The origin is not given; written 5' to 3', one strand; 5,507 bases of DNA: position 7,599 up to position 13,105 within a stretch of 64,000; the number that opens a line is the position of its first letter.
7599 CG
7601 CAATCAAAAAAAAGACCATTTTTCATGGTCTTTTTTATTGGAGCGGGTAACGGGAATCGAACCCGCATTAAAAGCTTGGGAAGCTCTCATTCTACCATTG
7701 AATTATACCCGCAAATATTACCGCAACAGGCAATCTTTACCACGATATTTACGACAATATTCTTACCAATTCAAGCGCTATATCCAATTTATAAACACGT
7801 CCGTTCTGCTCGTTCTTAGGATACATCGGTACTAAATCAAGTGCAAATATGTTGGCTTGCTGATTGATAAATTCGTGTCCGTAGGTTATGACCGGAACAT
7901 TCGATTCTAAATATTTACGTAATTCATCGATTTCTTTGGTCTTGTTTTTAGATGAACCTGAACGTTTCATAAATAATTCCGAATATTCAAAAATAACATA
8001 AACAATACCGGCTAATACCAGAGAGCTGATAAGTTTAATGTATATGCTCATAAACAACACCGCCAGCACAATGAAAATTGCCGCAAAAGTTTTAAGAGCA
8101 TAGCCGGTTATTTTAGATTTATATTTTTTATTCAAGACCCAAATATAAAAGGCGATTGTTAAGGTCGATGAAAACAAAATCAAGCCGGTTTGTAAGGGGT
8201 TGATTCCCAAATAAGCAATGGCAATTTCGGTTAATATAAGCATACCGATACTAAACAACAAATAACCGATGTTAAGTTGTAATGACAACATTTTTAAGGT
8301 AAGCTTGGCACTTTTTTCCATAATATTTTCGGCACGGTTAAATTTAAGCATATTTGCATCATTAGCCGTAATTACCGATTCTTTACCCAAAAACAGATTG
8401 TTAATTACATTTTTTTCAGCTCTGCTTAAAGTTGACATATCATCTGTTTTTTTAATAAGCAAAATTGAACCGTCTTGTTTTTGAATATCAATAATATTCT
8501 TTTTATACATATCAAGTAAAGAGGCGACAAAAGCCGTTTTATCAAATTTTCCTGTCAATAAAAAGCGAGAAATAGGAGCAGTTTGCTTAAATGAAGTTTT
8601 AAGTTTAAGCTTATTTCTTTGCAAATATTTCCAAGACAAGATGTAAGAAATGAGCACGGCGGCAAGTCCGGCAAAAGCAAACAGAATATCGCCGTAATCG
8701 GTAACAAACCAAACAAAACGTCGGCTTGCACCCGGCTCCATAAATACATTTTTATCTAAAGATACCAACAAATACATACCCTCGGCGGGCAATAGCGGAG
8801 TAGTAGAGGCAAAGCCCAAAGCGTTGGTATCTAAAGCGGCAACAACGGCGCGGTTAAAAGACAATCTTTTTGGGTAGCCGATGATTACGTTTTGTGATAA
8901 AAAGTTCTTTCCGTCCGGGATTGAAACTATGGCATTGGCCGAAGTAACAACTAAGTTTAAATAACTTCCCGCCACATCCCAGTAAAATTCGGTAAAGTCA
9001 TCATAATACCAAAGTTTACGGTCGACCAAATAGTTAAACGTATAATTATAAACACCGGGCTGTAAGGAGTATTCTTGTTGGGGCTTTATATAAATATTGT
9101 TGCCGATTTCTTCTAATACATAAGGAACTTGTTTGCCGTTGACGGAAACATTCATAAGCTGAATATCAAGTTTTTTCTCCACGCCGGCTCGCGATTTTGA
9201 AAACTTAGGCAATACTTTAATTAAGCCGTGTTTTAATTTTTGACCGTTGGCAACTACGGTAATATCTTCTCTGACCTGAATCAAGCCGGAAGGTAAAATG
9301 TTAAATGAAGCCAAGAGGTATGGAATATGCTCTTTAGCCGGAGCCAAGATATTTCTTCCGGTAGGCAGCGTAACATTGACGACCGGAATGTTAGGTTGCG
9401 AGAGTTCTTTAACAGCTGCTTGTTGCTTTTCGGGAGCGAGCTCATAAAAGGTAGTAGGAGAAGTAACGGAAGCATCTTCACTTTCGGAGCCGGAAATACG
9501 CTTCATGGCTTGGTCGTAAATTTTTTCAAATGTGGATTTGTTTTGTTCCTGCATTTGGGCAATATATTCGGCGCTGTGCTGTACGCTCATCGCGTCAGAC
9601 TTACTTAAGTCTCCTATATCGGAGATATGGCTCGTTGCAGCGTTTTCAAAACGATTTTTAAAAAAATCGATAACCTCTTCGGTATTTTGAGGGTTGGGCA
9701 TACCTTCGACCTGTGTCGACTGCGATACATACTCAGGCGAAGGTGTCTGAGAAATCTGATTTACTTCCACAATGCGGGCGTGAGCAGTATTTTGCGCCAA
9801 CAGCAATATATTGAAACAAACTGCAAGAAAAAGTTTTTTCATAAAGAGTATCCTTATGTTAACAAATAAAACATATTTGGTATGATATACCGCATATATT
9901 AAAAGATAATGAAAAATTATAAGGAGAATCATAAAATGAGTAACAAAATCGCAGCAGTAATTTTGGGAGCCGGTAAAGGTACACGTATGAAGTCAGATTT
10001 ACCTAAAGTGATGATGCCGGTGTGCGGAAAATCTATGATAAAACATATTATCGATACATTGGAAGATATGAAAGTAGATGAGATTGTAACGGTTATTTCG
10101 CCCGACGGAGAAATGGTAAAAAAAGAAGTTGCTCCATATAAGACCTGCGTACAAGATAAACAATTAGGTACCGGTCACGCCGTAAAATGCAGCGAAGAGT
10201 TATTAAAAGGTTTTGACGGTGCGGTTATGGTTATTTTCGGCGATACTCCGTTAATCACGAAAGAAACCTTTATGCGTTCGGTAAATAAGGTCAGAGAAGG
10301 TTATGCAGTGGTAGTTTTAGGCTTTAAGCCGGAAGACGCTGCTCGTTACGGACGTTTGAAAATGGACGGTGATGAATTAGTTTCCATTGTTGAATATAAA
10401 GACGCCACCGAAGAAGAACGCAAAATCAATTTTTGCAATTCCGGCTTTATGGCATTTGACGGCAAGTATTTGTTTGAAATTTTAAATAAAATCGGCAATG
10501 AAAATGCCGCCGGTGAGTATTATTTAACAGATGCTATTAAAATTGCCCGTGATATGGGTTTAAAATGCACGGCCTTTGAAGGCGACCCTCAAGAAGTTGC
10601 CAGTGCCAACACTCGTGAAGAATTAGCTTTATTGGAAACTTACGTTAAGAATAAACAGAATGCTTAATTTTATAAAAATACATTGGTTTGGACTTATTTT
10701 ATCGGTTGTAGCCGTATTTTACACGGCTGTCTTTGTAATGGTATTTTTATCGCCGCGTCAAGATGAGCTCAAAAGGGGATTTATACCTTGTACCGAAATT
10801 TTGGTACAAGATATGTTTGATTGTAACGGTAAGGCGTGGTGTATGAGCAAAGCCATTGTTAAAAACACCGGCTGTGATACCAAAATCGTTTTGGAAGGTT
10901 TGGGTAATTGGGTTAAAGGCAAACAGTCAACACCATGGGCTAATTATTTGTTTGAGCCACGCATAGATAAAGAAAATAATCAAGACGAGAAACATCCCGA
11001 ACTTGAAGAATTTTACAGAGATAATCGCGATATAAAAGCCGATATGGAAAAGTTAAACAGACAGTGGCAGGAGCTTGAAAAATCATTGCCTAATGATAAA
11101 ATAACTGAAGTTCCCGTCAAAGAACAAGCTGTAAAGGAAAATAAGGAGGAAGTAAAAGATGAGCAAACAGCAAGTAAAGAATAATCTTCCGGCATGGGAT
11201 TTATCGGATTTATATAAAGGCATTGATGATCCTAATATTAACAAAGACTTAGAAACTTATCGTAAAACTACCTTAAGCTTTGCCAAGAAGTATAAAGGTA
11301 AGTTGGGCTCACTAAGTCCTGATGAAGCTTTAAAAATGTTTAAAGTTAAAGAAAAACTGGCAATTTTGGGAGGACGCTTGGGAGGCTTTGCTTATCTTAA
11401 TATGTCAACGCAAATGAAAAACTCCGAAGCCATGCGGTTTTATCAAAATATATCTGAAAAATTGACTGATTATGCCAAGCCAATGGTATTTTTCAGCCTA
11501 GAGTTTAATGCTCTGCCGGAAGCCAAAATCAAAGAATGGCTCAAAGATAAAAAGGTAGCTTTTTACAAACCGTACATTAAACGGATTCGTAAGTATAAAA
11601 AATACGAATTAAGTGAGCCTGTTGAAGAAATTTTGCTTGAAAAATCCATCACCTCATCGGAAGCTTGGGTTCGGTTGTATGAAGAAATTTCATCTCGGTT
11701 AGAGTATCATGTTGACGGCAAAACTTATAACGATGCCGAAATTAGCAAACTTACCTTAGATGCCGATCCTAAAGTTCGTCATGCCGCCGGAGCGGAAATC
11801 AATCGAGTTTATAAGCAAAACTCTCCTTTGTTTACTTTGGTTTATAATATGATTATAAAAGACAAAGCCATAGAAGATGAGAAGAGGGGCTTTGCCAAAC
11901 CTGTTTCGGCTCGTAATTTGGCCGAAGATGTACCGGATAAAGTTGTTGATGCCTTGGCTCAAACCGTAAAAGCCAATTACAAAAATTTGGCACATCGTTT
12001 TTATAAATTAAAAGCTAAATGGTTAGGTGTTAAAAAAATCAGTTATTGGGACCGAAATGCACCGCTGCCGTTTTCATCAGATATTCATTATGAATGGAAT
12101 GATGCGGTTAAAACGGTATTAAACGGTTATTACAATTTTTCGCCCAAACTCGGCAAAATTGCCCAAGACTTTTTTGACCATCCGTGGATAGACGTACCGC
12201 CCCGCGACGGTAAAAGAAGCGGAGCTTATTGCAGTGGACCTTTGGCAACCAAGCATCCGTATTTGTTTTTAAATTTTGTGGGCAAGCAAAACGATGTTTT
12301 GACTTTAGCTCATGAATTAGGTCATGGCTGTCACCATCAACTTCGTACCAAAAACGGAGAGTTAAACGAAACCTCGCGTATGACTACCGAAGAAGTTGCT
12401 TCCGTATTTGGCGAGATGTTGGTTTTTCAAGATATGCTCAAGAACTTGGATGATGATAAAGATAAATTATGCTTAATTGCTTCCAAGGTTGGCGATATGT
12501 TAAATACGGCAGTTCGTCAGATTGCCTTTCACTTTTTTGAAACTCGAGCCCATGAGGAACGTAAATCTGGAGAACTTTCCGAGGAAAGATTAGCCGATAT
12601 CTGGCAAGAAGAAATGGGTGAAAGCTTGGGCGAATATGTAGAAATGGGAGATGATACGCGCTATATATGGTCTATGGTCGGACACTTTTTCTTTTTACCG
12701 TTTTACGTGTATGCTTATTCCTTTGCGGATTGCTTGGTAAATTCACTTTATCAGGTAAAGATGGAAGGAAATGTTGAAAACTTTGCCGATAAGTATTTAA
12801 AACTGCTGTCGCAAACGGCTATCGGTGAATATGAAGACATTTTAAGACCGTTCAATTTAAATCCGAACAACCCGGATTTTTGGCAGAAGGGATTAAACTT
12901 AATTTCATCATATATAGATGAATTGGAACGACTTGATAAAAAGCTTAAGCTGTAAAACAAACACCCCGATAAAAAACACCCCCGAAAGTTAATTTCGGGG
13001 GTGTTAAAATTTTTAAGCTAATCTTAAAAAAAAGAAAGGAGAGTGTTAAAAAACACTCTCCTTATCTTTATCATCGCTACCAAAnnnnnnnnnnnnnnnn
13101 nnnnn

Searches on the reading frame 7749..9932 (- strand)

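Call 11: search_protein_families(library=pfam, proteins=[window:7749-9932:-], max_evalue=0.001)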
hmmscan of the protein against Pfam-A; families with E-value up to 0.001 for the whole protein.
window:7749-9932:- (727 aa): 1 family
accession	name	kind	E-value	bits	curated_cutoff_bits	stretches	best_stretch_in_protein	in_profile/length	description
PF09972.14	DUF2207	-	5.5e-11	43.4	24.4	1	210-342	9-128/172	Predicted membrane protein (DUF2207) N-terminal domain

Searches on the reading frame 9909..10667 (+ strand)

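Call 11: search_protein_families(library=pfam, proteins=[window:9909-10667:+], max_evalue=0.001)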
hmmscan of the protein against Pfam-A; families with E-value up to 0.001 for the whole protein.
window:9909-10667:+ (252 aa): 3 families
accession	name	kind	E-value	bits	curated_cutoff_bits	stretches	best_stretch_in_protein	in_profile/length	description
PF12804.13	NTP_transf_3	-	8.6e-17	62.2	27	1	16-139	1-123/160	MobA-like NTP transferase domain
PF00483.29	NTP_transferase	-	6.3e-15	55.8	21.2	1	16-217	2-213/245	Nucleotidyl transferase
PF01128.25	IspD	-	3.2e-11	43.8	27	1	14-247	1-220/221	2-C-methyl-D-erythritol 4-phosphate cytidylyltransferase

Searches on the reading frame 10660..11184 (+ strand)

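Call 11: search_protein_families(library=pfam, proteins=[window:10660-11184:+], max_evalue=0.001)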
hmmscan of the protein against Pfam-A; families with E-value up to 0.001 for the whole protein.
window:10660-11184:+ (174 aa): 0 families

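Call 71: search_protein_families(library=pfam, proteins=[window:10660-11184:+], max_evalue=0.1)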
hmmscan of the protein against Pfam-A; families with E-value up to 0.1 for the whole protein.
window:10660-11184:+ (174 aa): 2 families
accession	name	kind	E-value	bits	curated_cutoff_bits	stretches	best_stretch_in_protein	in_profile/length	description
PF00804.31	Syntaxin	-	0.02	15.1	26.7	1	113-166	2-54/157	Syntaxin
PF13675.11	PilJ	-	0.046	14.2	26.6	1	120-149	73-96/114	Type IV pili methyl-accepting chemotaxis transducer N-term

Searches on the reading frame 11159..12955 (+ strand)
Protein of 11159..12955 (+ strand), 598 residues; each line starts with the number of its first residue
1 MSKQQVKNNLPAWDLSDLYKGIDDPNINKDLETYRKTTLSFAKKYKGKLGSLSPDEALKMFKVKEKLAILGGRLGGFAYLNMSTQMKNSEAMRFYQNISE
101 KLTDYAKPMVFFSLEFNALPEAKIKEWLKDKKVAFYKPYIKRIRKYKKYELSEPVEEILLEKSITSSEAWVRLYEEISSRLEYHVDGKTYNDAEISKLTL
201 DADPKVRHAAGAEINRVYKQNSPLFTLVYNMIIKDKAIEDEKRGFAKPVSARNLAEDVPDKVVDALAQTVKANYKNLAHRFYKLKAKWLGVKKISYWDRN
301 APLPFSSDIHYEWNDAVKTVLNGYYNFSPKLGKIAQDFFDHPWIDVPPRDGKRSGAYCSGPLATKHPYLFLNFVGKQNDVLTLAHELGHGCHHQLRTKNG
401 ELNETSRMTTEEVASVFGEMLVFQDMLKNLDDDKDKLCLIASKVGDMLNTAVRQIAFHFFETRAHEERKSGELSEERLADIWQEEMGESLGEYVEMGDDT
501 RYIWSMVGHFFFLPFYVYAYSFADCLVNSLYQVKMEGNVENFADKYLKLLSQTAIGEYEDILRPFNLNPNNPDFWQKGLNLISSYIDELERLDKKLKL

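Call 11: search_protein_families(library=pfam, proteins=[window:11159-12955:+], max_evalue=0.001)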
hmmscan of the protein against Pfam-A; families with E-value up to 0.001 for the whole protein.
window:11159-12955:+ (598 aa): 2 families
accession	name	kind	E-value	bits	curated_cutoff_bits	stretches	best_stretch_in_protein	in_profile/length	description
PF01432.26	Peptidase_M3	-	1.1e-33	117.8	27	1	201-580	5-456/457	Peptidase family M3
PF08439.15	Peptidase_M3_N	-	1.1e-17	64.4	25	1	115-182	1-69/70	Oligopeptidase F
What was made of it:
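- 11159..12955 (+): pepF (oligopeptidase F, M3 family). This is the native left flank and it converges on the insert. Pfam Peptidase_M3 and M3_N (call 11).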

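Call 52: find_related_loci(query=window:11159-12955:+, collection=metagenome_contigs, flank=4000)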
Query window:11159-12955:+ (598 aa) in metagenome_contigs; peptide patterns used: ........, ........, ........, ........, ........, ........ (x = any residue, [..] = any of these).
162 stretches matched a pattern; 22 encode a relative of the query (tblastn E <= 1e-3); 22 distinct loci.
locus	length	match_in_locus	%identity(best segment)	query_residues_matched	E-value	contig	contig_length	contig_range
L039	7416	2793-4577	77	2-596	0e+0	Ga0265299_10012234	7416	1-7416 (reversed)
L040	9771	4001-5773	71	4-593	0e+0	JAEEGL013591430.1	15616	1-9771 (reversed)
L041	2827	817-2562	71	10-591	0e+0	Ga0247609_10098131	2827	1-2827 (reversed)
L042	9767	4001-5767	70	3-591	0e+0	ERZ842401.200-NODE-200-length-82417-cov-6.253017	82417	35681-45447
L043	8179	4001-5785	69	4-598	0e+0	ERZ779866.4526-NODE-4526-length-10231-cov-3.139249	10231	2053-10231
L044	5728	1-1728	70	21-596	0e+0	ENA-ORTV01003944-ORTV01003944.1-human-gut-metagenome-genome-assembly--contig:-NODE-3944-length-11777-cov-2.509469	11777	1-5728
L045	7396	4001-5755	66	10-594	0e+0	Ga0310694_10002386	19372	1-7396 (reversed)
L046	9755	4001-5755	66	10-594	0e+0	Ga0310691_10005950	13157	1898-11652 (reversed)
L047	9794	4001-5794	63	1-598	0e+0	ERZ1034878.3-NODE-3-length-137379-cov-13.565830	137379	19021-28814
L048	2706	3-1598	70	65-596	0e+0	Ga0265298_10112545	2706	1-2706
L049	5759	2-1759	64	9-594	0e+0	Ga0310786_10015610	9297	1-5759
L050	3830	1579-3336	64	9-594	0e+0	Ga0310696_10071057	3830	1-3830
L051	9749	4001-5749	63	10-592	0e+0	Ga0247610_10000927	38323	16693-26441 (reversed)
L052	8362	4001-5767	64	1-592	0e+0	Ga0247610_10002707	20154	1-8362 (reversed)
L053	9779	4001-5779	61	1-595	0e+0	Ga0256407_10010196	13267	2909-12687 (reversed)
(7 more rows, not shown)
